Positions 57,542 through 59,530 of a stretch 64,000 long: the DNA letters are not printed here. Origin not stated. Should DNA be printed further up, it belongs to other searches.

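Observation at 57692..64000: Hmc/Dsr-like transmembrane redox module (cyt c - FeS - NrfD - NarI - HdrD) translationally coupled to a CoA-disulfide-reductase-rhodanese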

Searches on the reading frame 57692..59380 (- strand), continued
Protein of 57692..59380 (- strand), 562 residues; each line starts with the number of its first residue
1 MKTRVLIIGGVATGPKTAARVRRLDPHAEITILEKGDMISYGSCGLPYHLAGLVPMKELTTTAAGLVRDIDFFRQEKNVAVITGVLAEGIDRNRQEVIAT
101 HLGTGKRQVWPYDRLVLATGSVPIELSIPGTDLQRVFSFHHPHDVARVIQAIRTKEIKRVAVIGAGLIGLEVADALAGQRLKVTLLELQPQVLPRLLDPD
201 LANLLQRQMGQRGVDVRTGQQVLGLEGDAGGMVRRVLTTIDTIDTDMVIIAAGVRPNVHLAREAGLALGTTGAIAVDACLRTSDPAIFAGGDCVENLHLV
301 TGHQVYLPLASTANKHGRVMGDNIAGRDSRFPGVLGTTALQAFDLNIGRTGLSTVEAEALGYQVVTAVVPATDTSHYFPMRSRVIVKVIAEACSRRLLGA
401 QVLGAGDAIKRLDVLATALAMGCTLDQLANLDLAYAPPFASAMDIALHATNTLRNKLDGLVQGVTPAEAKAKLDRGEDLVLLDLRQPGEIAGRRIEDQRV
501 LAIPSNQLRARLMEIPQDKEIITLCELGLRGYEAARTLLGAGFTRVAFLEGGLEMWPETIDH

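Call 25: find_homologous_proteins(query=window:57692-59380:-, max_evalue=1e-50)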
Query window:57692-59380:- (562 aa): 5987 proteins with E <= 1e-50 among 8000 candidates; the best 120 are listed.
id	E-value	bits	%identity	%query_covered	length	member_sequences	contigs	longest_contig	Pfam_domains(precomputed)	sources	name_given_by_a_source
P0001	0.0e+0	1226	100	100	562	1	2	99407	PF01266.31,PF02852.29,PF07992.21,PF00070.34,PF00581.26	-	-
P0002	2.3e-212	725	61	99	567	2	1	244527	PF01266.31,PF02852.29,PF07992.21,PF00070.34,PF00581.26,PF13738.13,PF03486.21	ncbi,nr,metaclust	ncbi:pyridine nucleotide-disulfide oxidoreductase [Clostridiales bacterium PH28_bin88]|nr:pyridine n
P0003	1.0e-211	723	60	100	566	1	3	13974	PF01266.31,PF02852.29,PF07992.21,PF00070.34,PF00581.26,PF13738.13,PF03486.21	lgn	-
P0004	5.6e-197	674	54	99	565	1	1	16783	PF02852.29,PF07992.21,PF00070.34,PF00581.26,PF13738.13,PF03486.21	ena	-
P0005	6.5e-197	674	56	99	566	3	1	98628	PF01266.31,PF02852.29,PF07992.21,PF00070.34,PF00581.26,PF13738.13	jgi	jgi:NADPH-dependent 2,4-dienoyl-CoA reductase/sulfur reductase-like enzyme/rhodanese-related sulfurt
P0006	9.9e-197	673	55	100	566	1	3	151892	PF01266.31,PF02852.29,PF07992.21,PF00070.34,PF00581.26,PF13738.13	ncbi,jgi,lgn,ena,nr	ncbi:MAG: FAD-dependent oxidoreductase [Syntrophomonadaceae bacterium]|nr:FAD-dependent oxidoreducta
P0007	3.4e-196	672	55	100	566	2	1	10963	PF02852.29,PF07992.21,PF00070.34,PF00581.26,PF13738.13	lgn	-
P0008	1.4e-195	669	56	99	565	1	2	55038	PF01266.31,PF02852.29,PF07992.21,PF00070.34,PF00581.26,PF13738.13,PF03486.21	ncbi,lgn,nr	ncbi:MAG: hypothetical protein PWP65_774 [Clostridia bacterium]|nr:hypothetical protein [Clostridia 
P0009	9.3e-195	667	54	100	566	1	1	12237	PF01266.31,PF02852.29,PF07992.21,PF00070.34,PF00581.26,PF13738.13,PF03486.21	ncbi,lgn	ncbi:MAG: FAD-dependent oxidoreductase [Bacillota bacterium]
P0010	4.7e-194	664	55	100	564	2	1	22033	PF01266.31,PF02852.29,PF07992.21,PF00070.34,PF00581.26,PF13738.13,PF03486.21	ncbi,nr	ncbi:MAG: FAD-dependent oxidoreductase [Firmicutes bacterium]|nr:FAD-dependent oxidoreductase [Bacil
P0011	5.0e-193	661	54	99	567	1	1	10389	PF01266.31,PF13450.13,PF02852.29,PF07992.21,PF00070.34,PF00581.26,PF13738.13,PF03486.21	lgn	-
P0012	8.7e-191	654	54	99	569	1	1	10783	PF01266.31,PF13450.13,PF02852.29,PF07992.21,PF00070.34,PF00581.26,PF03486.21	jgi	jgi:NADPH-dependent 2,4-dienoyl-CoA reductase/sulfur reductase-like enzyme/rhodanese-related sulfurt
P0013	1.9e-190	653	54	100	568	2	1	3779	PF01266.31,PF13450.13,PF02852.29,PF07992.21,PF00070.34,PF00581.26,PF03486.21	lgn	-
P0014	4.5e-190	651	53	99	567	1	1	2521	PF01266.31,PF13450.13,PF02852.29,PF07992.21,PF00070.34,PF00581.26,PF13738.13,PF03486.21,PF02737.25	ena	-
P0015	4.6e-190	651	54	99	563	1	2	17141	PF01266.31,PF02852.29,PF07992.21,PF00070.34,PF00581.26,PF03486.21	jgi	jgi:NADPH-dependent 2,4-dienoyl-CoA reductase/sulfur reductase-like enzyme/rhodanese-related sulfurt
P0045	1.2e-183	630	53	99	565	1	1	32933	PF01266.31,PF02852.29,PF07992.21,PF00070.34,PF00581.26,PF13738.13,PF03486.21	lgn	-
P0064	2.9e-181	622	51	99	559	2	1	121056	PF01266.31,PF01593.31,PF02852.29,PF07992.21,PF00070.34,PF00581.26,PF13738.13,PF03486.21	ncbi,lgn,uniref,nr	ncbi:FAD-dependent oxidoreductase [Desulfovirgula thermocuniculi]|uniref:FAD-dependent oxidoreductas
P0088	2.8e-179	616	51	99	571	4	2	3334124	PF01266.31,PF02852.29,PF07992.21,PF00070.34,PF00581.26,PF13738.13,PF03486.21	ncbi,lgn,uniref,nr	ncbi:NADPH-dependent 2,4-dienoyl-CoA reductase, sulfur reductase [Thermanaeromonas toyohensis ToBE]|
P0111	6.9e-178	611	51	99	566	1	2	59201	PF01266.31,PF02852.29,PF07992.21,PF00070.34,PF00581.26,PF13738.13,PF03486.21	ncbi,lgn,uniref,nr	ncbi:FAD-dependent oxidoreductase [Calderihabitans maritimus]|uniref:CoA-disulfide reductase n=1 Tax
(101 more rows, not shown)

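Call 26: find_encoding_contigs(protein=P0002, flank=7000, max_places=2)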
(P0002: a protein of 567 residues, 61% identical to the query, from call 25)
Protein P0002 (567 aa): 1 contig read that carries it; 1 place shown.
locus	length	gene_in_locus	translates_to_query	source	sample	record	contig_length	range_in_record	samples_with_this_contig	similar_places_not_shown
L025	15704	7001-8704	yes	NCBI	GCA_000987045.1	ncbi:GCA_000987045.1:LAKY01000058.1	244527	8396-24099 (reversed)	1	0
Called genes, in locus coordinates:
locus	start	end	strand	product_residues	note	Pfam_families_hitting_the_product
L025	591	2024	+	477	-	PF11794:HpaB_N, PF03241:HpaB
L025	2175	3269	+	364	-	PF01926:MMR_HSR1, PF06071:YchF-GTPase_C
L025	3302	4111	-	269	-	PF07833:Cu_amine_oxidN1, PF09719:C_GCAxxG_C_C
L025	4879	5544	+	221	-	PF02665:Nitrate_red_gam (weak)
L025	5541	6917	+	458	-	PF12838:Fer4_7 (faint), PF13746:Fer4_18 (faint), PF00037:Fer4 (faint), PF12837:Fer4_6 (faint), PF13183:Fer4_8, PF13237:Fer4_10 (faint), PF13534:Fer4_17, PF02754:CCG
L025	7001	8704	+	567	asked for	PF03486:HI0933_like (faint), PF07992:Pyr_redox_2, PF13738:Pyr_redox_3 (faint), PF00070:Pyr_redox, PF01266:DAO (weak), PF02852:Pyr_redox_dim, PF00581:Rhodanese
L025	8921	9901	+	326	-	PF01699:Na_Ca_ex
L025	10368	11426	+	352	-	PF03601:Cons_hypoth698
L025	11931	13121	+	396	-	PF03460:NIR_SIR_ferr, PF01077:NIR_SIR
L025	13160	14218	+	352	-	PF03460:NIR_SIR_ferr, PF01077:NIR_SIR, PF12838:Fer4_7 (weak), PF00037:Fer4 (weak)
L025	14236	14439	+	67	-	-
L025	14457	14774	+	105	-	PF04358:DsrC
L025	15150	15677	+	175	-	PF14361:RsbRD_N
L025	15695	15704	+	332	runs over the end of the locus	PF02665:Nitrate_red_gam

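Call 27: find_encoding_contigs(protein=P0005, flank=7000, max_places=2)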
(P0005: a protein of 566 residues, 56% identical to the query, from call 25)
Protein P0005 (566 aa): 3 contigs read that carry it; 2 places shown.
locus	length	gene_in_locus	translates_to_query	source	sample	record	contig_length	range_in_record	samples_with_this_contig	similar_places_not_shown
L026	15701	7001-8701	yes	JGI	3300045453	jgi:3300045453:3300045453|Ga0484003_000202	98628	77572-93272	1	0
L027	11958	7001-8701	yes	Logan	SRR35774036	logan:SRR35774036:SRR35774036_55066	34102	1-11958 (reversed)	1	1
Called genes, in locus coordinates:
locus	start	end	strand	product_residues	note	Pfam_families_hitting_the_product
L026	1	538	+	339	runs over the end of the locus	PF03460:NIR_SIR_ferr, PF01077:NIR_SIR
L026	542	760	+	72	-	-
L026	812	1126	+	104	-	PF04358:DsrC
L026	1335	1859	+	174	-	PF14361:RsbRD_N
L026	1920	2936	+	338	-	PF02665:Nitrate_red_gam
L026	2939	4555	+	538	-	PF13187:Fer4_9 (faint), PF12838:Fer4_7 (faint), PF13183:Fer4_8, PF13534:Fer4_17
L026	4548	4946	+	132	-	-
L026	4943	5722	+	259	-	PF12838:Fer4_7 (faint), PF13237:Fer4_10 (faint), PF13187:Fer4_9 (faint), PF13247:Fer4_11, PF12837:Fer4_6 (weak)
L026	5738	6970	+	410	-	PF03916:NrfD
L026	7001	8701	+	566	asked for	PF01266:DAO (faint), PF07992:Pyr_redox_2, PF13738:Pyr_redox_3 (faint), PF00070:Pyr_redox, PF02852:Pyr_redox_dim, PF00581:Rhodanese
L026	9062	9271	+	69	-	-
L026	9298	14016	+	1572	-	PF07705:CARDB, PF02368:Big_2, PF00415:RCC1, PF13540:RCC1_2, PF25390:WD40_RLD, PF00415:RCC1, PF13540:RCC1_2, PF25390:WD40_RLD, +8 more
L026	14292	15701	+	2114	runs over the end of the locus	PF15892:BNR_4 (faint), PF07705:CARDB (faint), PF01835:MG2 (faint), PF00801:PKD (weak), PF18911:PKD_4, PF02368:Big_2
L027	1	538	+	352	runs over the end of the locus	PF03460:NIR_SIR_ferr, PF01077:NIR_SIR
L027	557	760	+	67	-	-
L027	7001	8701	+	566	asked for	PF01266:DAO (faint), PF07992:Pyr_redox_2, PF13738:Pyr_redox_3 (faint), PF00070:Pyr_redox, PF02852:Pyr_redox_dim, PF00581:Rhodanese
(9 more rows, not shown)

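Call 28: find_encoding_contigs(protein=P0008, flank=7000, max_places=2)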
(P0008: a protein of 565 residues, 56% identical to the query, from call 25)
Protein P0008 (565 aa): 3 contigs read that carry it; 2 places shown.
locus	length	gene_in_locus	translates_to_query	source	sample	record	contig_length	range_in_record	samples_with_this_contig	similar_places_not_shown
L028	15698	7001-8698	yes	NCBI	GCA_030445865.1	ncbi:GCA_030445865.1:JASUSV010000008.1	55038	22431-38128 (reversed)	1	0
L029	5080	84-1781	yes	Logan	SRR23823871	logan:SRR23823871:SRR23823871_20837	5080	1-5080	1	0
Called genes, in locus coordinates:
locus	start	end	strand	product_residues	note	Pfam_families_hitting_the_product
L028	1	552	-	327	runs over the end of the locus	PF05140:ResB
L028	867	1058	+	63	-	PF12797:Fer4_2 (weak), PF00037:Fer4 (weak), PF12837:Fer4_6, PF13237:Fer4_10, PF13459:Fer4_15 (weak), PF14697:Fer4_21, PF12838:Fer4_7, PF13187:Fer4_9, +7 more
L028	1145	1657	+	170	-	PF14361:RsbRD_N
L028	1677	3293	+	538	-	PF13187:Fer4_9 (faint), PF00037:Fer4 (faint), PF13237:Fer4_10 (faint), PF13183:Fer4_8, PF13534:Fer4_17 (weak)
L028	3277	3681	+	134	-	-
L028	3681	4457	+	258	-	PF13247:Fer4_11, PF12838:Fer4_7 (weak), PF00037:Fer4 (weak), PF12837:Fer4_6 (weak), PF13237:Fer4_10 (weak), PF12838:Fer4_7 (weak), PF13187:Fer4_9 (weak), PF13247:Fer4_11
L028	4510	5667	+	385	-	PF03916:NrfD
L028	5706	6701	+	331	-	PF02665:Nitrate_red_gam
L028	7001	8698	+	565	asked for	PF01266:DAO (faint), PF03486:HI0933_like (faint), PF07992:Pyr_redox_2, PF13738:Pyr_redox_3 (faint), PF00070:Pyr_redox, PF02852:Pyr_redox_dim, PF00581:Rhodanese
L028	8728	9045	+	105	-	PF04358:DsrC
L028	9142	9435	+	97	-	PF04358:DsrC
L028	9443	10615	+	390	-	PF03460:NIR_SIR_ferr, PF01077:NIR_SIR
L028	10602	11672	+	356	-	PF03460:NIR_SIR_ferr, PF01077:NIR_SIR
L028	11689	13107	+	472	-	PF01656:CbiA, PF13500:AAA_26, PF07685:GATase_3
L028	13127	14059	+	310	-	PF01381:HTH_3 (weak), PF01381:HTH_3, PF12844:HTH_19, PF13443:HTH_26, PF13560:HTH_31, PF01381:HTH_3, PF12844:HTH_19, PF13560:HTH_31, +7 more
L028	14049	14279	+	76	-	PF01206:TusA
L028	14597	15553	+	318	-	PF00586:AIRS, PF02769:AIRS_C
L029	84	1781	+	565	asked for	PF01266:DAO (faint), PF03486:HI0933_like (faint), PF07992:Pyr_redox_2, PF13738:Pyr_redox_3 (faint), PF00070:Pyr_redox, PF02852:Pyr_redox_dim, PF00581:Rhodanese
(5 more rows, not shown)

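Call 29: find_encoding_contigs(protein=P0064, flank=7000, max_places=2)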
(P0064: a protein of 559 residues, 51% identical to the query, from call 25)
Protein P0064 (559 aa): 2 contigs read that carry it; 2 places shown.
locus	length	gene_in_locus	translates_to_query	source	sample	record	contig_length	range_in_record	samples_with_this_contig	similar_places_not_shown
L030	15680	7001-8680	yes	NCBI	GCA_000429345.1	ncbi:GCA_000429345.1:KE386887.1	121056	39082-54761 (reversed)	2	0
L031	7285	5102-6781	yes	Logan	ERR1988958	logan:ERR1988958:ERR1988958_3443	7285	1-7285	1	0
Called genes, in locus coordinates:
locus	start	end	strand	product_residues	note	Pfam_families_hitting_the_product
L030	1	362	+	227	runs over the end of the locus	PF04350:PilO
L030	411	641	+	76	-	-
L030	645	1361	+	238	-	PF00892:EamA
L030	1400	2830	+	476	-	PF01523:PmbA_TldD_1st, PF19290:PmbA_TldD_2nd, PF19289:PmbA_TldD_3rd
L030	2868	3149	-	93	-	PF11588:DUF3243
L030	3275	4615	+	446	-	PF01523:PmbA_TldD_1st, PF19290:PmbA_TldD_2nd, PF19289:PmbA_TldD_3rd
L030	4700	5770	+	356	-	PF01321:Creatinase_N, PF00557:Peptidase_M24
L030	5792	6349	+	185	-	PF08207:EFP_N, PF01132:EFP, PF09285:Elong-fact-P_C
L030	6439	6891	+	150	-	-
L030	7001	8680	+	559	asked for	PF03486:HI0933_like (faint), PF07992:Pyr_redox_2, PF01593:Amino_oxidase (faint), PF13738:Pyr_redox_3, PF00070:Pyr_redox, PF01266:DAO (weak), PF02852:Pyr_redox_dim, PF00581:Rhodanese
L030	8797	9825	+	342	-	PF19568:Spore_III_AA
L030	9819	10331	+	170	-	PF09548:Spore_III_AB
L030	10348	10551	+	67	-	PF06686:SpoIIIAC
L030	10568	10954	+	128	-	PF06686:SpoIIIAC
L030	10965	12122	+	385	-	PF09546:Spore_III_AE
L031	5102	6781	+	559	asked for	PF03486:HI0933_like (faint), PF07992:Pyr_redox_2, PF01593:Amino_oxidase (faint), PF13738:Pyr_redox_3, PF00070:Pyr_redox, PF01266:DAO (weak), PF02852:Pyr_redox_dim, PF00581:Rhodanese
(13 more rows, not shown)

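Call 35: find_related_loci(query=A1, collection=metagenome_contigs, flank=9000)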
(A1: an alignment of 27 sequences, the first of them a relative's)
Query A1 (562 aa) in metagenome_contigs; peptide patterns used: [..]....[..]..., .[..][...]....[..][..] (x = any residue, [..] = any of these).
600 stretches matched a pattern (row limit reached: there are more); 574 encode a relative of the query (tblastn E <= 1e-3); the best 80 are kept; 80 distinct loci.
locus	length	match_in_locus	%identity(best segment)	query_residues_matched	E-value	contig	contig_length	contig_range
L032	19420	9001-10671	50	2-557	0e+0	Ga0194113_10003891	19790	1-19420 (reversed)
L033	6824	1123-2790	52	1-555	0e+0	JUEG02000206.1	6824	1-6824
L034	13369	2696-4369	50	3-560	2e-178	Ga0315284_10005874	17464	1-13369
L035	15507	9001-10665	49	4-557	4e-178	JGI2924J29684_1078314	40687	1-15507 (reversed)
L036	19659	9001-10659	50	4-555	4e-177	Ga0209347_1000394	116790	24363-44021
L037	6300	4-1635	50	14-557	5e-176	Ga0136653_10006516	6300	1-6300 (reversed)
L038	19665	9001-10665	49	4-557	1e-168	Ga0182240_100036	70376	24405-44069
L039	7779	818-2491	47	1-557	1e-167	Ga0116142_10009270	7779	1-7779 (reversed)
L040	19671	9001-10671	48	4-561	2e-174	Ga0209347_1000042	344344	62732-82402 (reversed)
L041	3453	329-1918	49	29-557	2e-170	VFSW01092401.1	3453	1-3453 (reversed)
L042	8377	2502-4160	48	1-557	1e-162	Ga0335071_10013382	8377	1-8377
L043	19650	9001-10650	47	4-557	5e-159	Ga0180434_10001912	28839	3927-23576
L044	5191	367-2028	45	2-560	6e-162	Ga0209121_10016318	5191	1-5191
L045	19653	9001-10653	47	4-556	1e-158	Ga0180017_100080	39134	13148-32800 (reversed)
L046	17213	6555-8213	46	1-557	4e-158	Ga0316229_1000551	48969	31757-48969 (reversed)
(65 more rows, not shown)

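Call 47: find_encoding_contigs(protein=P0111, flank=9000, max_places=1)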
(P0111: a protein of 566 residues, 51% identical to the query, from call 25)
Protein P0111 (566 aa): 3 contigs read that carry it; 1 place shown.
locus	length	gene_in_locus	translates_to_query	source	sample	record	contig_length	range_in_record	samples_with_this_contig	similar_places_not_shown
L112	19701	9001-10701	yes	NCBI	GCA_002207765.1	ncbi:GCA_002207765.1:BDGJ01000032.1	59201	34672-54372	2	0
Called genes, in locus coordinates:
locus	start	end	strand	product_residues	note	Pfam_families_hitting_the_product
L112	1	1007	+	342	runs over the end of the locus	PF13187:Fer4_9 (faint), PF12838:Fer4_7 (faint), PF12797:Fer4_2 (faint), PF13237:Fer4_10 (faint), PF13183:Fer4_8, PF13534:Fer4_17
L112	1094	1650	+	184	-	PF02754:CCG (faint)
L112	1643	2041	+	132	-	-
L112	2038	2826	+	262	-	PF12838:Fer4_7 (weak), PF13247:Fer4_11, PF12837:Fer4_6 (weak), PF13237:Fer4_10 (weak), PF00037:Fer4 (weak), PF12838:Fer4_7 (weak), PF13187:Fer4_9 (weak), PF13247:Fer4_11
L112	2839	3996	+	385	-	PF03916:NrfD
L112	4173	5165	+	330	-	PF02665:Nitrate_red_gam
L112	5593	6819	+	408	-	PF03460:NIR_SIR_ferr (weak), PF01077:NIR_SIR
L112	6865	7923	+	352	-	PF03460:NIR_SIR_ferr, PF01077:NIR_SIR, PF25160:LdpA_Fe-S-bd (weak), PF12838:Fer4_7 (weak), PF00037:Fer4 (weak)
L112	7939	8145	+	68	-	-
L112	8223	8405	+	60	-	PF12797:Fer4_2, PF00037:Fer4, PF12837:Fer4_6, PF13237:Fer4_10, PF14697:Fer4_21, PF12838:Fer4_7, PF13187:Fer4_9, PF25160:LdpA_Fe-S-bd (weak), +6 more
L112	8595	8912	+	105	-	PF04358:DsrC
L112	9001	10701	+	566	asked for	PF01266:DAO (faint), PF03486:HI0933_like (faint), PF07992:Pyr_redox_2, PF13738:Pyr_redox_3, PF00070:Pyr_redox, PF02852:Pyr_redox_dim, PF00581:Rhodanese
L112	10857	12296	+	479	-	PF01656:CbiA, PF13500:AAA_26, PF07685:GATase_3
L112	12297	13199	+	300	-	PF02665:Nitrate_red_gam (weak)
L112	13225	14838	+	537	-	PF13183:Fer4_8, PF13534:Fer4_17 (weak), PF02754:CCG (weak)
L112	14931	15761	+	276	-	PF00795:CN_hydrolase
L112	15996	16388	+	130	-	PF02635:DsrE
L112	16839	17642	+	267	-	PF01113:DapB_N, PF05173:DapB_C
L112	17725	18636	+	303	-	PF03807:F420_oxidored (faint), PF13241:NAD_binding_7 (faint), PF16924:DpaA_N, PF01262:AlaDh_PNT_C (weak), PF02826:2-Hacid_dh_C, PF01488:Shikimate_DH (weak)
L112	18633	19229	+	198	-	PF02441:Flavoprotein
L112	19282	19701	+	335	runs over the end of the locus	PF01118:Semialdhyde_dh, PF02774:Semialdhyde_dhC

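Call 48: find_encoding_contigs(protein=P0009, flank=9000, max_places=1)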
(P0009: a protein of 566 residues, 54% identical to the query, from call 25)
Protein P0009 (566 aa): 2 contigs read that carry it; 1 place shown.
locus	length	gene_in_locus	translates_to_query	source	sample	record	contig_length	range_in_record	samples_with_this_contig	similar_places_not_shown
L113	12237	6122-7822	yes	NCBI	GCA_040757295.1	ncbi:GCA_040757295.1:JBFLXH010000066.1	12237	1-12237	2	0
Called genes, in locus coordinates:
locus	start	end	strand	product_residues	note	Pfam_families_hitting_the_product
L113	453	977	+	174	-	PF14361:RsbRD_N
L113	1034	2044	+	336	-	PF02665:Nitrate_red_gam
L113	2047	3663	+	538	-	PF13187:Fer4_9 (faint), PF13183:Fer4_8, PF13237:Fer4_10 (faint), PF13534:Fer4_17, PF02754:CCG (faint)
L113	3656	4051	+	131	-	-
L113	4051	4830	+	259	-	PF13247:Fer4_11, PF12838:Fer4_7 (weak), PF00037:Fer4 (weak), PF12837:Fer4_6 (weak), PF13237:Fer4_10 (weak), PF13187:Fer4_9 (weak), PF13247:Fer4_11 (weak)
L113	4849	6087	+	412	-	PF03916:NrfD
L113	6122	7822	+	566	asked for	PF01266:DAO (faint), PF03486:HI0933_like (faint), PF07992:Pyr_redox_2, PF13738:Pyr_redox_3 (weak), PF00070:Pyr_redox, PF02852:Pyr_redox_dim, PF00581:Rhodanese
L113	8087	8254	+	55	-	-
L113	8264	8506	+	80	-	-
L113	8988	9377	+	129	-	PF07833:Cu_amine_oxidN1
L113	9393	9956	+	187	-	PF09719:C_GCAxxG_C_C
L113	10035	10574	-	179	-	-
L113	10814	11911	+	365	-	PF08331:QueG_DUF1730, PF13484:Fer4_16, PF13646:HEAT_2, PF00514:Arm (faint), PF03130:HEAT_PBS (weak), PF13513:HEAT_EZ (weak)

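Call 49: find_encoding_contigs(protein=P0045, flank=9000, max_places=1)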
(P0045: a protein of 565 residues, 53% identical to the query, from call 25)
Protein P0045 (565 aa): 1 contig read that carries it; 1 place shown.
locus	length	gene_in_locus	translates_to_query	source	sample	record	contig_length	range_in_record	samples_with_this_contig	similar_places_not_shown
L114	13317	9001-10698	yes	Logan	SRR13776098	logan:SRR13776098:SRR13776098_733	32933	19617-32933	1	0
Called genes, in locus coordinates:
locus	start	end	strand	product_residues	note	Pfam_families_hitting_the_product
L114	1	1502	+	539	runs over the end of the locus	PF12838:Fer4_7 (faint), PF13237:Fer4_10 (faint), PF13183:Fer4_8, PF13534:Fer4_17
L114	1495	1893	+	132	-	-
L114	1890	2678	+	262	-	PF12838:Fer4_7 (weak), PF13247:Fer4_11, PF12837:Fer4_6 (weak), PF13237:Fer4_10 (weak), PF00037:Fer4 (weak), PF12838:Fer4_7 (weak), PF13187:Fer4_9 (weak), PF13247:Fer4_11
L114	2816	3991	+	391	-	PF03916:NrfD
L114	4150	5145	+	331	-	PF02665:Nitrate_red_gam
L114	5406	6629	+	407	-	PF03460:NIR_SIR_ferr, PF01077:NIR_SIR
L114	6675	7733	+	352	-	PF03460:NIR_SIR_ferr, PF01077:NIR_SIR, PF25160:LdpA_Fe-S-bd (faint), PF12838:Fer4_7 (weak)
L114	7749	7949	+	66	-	-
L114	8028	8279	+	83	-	PF13187:Fer4_9 (weak), PF12838:Fer4_7 (weak), PF12837:Fer4_6, PF13237:Fer4_10, PF00037:Fer4, PF12797:Fer4_2 (weak), PF14697:Fer4_21 (weak), PF12838:Fer4_7, +6 more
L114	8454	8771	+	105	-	PF04358:DsrC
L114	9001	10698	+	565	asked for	PF01266:DAO (faint), PF03486:HI0933_like (faint), PF07992:Pyr_redox_2, PF13738:Pyr_redox_3 (weak), PF00070:Pyr_redox, PF02852:Pyr_redox_dim, PF00581:Rhodanese (weak)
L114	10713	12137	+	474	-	PF01656:CbiA, PF13500:AAA_26, PF07685:GATase_3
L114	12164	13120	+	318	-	PF02665:Nitrate_red_gam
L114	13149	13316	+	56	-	?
